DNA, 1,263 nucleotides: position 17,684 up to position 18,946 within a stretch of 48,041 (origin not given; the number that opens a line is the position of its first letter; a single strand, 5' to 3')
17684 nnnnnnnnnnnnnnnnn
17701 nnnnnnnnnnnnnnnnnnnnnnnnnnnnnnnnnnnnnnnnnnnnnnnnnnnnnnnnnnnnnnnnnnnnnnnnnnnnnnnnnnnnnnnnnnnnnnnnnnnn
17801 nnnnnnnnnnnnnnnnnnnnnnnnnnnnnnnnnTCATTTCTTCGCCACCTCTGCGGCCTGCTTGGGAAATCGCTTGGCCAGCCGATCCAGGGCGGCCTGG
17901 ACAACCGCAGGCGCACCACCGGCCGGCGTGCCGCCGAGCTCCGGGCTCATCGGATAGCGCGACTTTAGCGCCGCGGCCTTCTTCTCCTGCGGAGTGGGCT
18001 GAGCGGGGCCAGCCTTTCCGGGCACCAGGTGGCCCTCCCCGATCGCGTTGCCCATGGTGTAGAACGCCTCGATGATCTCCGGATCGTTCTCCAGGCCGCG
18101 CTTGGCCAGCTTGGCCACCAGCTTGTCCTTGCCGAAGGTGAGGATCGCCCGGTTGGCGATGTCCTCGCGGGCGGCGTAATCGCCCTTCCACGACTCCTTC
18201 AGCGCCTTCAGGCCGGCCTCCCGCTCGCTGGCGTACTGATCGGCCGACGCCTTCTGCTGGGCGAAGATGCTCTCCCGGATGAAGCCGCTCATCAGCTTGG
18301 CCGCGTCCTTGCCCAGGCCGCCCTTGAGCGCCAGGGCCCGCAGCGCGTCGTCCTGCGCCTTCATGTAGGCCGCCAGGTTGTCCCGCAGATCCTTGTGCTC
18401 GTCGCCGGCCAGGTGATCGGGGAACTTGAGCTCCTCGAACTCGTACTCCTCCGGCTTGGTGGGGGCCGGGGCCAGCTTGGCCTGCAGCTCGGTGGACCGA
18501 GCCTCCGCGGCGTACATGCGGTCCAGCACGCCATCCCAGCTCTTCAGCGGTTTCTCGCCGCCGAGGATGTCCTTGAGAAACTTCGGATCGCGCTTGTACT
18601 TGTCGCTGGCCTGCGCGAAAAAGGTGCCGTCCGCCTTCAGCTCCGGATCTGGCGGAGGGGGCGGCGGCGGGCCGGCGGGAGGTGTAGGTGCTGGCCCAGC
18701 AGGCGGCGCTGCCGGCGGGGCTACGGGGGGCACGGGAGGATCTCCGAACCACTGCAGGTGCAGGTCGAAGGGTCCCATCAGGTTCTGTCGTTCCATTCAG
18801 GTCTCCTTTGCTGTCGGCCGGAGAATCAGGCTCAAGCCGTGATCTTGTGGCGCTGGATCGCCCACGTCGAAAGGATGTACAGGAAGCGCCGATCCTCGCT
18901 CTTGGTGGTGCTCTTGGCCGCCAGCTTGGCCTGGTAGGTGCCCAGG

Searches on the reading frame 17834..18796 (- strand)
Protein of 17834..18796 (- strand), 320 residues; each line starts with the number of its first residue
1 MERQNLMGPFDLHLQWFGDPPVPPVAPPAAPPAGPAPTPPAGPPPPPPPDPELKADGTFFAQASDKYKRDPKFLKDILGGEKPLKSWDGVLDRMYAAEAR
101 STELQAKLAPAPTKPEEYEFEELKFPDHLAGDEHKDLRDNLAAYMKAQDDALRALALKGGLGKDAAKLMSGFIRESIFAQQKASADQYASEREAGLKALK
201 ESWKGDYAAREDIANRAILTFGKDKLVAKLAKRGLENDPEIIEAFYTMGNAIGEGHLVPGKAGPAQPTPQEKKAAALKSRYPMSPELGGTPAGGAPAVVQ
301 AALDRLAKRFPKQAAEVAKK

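Call 58: search_protein_families(library=phrogs, proteins=[window:17834-18796:-], max_evalue=0.001)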
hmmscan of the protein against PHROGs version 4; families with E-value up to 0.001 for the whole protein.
window:17834-18796:- (320 aa): 2 families
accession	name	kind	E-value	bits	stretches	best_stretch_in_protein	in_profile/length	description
phrog_458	-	other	2.8e-13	51.4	1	99-275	74-239/246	protease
phrog_3742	-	unknown function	1.2e-12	49.4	1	110-274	105-251/287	-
